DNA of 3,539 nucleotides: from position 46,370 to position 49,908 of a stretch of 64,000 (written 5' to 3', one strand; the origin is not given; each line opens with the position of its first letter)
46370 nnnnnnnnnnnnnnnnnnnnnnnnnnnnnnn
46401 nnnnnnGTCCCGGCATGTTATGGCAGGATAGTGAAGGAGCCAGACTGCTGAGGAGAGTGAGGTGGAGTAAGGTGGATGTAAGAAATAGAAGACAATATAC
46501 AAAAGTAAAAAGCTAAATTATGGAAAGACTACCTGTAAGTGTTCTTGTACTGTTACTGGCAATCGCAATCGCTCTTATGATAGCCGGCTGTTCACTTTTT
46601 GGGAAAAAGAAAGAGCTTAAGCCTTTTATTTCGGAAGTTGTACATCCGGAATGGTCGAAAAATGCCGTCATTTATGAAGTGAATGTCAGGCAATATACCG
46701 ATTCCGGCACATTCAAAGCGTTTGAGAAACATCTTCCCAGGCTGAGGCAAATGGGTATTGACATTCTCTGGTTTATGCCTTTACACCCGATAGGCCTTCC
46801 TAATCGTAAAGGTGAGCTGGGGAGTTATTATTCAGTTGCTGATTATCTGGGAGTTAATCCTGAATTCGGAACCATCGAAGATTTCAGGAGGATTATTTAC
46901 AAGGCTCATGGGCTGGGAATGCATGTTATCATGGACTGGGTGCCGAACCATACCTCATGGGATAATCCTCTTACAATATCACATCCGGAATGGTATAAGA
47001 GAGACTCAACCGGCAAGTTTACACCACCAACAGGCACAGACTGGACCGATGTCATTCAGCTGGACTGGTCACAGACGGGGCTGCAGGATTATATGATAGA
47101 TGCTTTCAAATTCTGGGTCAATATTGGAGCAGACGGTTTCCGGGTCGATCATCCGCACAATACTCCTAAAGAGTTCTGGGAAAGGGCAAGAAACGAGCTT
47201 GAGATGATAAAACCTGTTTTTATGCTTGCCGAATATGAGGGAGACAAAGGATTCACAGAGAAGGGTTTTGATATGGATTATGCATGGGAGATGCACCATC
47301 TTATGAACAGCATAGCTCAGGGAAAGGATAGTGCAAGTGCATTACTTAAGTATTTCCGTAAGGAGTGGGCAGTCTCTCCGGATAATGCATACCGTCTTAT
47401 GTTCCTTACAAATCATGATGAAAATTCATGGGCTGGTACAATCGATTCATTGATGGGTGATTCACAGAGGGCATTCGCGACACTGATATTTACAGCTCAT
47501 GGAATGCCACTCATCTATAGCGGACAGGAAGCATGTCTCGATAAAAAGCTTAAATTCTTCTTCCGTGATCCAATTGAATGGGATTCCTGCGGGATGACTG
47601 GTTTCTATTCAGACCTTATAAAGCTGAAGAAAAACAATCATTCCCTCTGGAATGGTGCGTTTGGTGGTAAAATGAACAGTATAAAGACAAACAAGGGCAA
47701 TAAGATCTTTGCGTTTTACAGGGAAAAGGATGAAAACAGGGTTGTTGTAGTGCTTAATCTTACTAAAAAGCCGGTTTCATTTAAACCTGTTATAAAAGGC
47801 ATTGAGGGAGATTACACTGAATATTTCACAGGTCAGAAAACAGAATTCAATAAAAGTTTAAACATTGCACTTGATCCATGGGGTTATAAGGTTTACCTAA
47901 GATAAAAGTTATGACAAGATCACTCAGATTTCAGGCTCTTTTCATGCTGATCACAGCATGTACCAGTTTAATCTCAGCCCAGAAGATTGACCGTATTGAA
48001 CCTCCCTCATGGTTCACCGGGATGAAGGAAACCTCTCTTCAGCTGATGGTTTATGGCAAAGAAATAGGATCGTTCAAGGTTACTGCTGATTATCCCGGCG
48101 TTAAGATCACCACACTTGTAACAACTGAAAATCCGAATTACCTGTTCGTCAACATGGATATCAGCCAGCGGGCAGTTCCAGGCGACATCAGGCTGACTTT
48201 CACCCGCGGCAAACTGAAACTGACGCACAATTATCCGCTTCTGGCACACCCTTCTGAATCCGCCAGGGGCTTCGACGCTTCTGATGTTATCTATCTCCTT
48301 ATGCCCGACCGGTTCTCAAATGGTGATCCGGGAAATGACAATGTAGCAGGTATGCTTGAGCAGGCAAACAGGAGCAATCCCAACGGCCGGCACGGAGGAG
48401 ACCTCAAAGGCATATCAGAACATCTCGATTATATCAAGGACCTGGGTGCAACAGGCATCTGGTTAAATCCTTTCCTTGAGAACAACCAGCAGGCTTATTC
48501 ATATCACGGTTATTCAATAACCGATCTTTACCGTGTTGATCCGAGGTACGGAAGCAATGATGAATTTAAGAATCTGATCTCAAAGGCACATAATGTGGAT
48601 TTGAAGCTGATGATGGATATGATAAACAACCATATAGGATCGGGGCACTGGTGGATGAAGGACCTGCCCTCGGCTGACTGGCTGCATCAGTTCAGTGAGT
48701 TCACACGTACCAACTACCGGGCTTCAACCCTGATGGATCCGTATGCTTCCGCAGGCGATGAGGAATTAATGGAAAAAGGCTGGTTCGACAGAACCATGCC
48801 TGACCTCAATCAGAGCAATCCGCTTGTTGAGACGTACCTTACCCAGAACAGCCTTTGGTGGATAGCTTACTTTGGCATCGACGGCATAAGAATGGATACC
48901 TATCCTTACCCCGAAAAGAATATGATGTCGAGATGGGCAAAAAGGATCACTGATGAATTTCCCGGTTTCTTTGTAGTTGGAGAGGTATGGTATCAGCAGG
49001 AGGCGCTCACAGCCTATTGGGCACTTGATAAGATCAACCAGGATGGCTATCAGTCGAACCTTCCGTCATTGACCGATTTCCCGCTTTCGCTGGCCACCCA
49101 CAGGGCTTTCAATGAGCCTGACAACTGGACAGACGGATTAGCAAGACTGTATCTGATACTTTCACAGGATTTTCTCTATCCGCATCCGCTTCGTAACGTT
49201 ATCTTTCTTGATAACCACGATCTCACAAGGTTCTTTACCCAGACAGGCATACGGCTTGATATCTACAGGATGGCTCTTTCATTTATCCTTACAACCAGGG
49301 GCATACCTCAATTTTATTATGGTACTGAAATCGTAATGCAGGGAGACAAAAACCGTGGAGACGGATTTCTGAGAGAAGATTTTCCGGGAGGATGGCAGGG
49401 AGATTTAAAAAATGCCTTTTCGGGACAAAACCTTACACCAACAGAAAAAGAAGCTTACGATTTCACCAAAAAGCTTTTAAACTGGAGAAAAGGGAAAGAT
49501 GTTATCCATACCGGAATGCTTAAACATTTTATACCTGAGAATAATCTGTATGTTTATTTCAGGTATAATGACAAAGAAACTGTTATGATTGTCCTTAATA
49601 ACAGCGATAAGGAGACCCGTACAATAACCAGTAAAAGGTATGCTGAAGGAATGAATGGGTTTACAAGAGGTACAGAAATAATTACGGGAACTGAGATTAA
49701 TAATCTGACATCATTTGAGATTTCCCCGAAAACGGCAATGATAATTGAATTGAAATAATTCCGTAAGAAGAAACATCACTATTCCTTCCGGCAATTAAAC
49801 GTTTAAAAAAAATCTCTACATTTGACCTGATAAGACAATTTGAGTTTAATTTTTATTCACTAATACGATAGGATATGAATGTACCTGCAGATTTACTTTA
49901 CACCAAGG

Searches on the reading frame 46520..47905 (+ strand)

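Call 96: search_protein_families(library=pfam, proteins=[window:46520-47905:+], max_evalue=0.00001)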
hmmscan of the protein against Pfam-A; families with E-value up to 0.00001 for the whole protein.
window:46520-47905:+ (461 aa): 3 families
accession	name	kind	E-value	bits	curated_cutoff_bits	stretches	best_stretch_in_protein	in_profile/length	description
PF00128.31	Alpha-amylase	-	2.6e-29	103.2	22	1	61-342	14-358/446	Alpha amylase, catalytic domain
PF16657.11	Malt_amylase_C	-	3.4e-07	30.7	27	1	383-457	1-74/75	Maltogenic Amylase, C-terminal domain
PF14701.12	hDGE_amylase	-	7.1e-07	29.1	27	1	63-157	19-115/439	Glycogen debranching enzyme, glucanotransferase domain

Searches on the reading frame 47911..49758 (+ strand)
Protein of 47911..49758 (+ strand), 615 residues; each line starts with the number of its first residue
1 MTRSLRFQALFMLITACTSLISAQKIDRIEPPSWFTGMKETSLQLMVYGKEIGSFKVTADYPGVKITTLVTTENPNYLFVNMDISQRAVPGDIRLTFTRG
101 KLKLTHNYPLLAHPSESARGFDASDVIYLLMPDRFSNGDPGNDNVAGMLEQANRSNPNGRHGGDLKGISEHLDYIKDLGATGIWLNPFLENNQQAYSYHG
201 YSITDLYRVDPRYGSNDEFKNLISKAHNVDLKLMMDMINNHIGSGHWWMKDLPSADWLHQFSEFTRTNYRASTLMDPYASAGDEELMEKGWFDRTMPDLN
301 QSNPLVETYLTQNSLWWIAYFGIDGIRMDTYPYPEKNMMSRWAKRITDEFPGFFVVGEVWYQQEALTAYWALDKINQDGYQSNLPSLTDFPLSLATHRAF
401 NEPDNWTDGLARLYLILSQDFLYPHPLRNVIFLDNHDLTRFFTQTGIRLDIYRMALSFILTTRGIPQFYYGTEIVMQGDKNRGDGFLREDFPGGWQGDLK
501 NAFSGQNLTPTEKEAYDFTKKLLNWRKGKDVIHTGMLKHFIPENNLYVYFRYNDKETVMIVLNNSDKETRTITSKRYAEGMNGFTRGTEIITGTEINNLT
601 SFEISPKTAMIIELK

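Call 96: search_protein_families(library=pfam, proteins=[window:47911-49758:+], max_evalue=0.00001)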
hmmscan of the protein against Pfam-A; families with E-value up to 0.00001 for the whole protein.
window:47911-49758:+ (615 aa): 3 families
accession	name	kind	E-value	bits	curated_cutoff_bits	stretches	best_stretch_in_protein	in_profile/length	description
PF00128.31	Alpha-amylase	-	3.3e-56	191.8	22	1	130-498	2-361/446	Alpha amylase, catalytic domain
PF09087.17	Cyc-maltodext_N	-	2.7e-27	95.3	25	1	28-111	1-85/88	Cyclomaltodextrinase, N-terminal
PF10438.15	Cyc-maltodext_C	-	1.3e-24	86.4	22.2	1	537-613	1-76/76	Cyclo-malto-dextrinase C-terminal domain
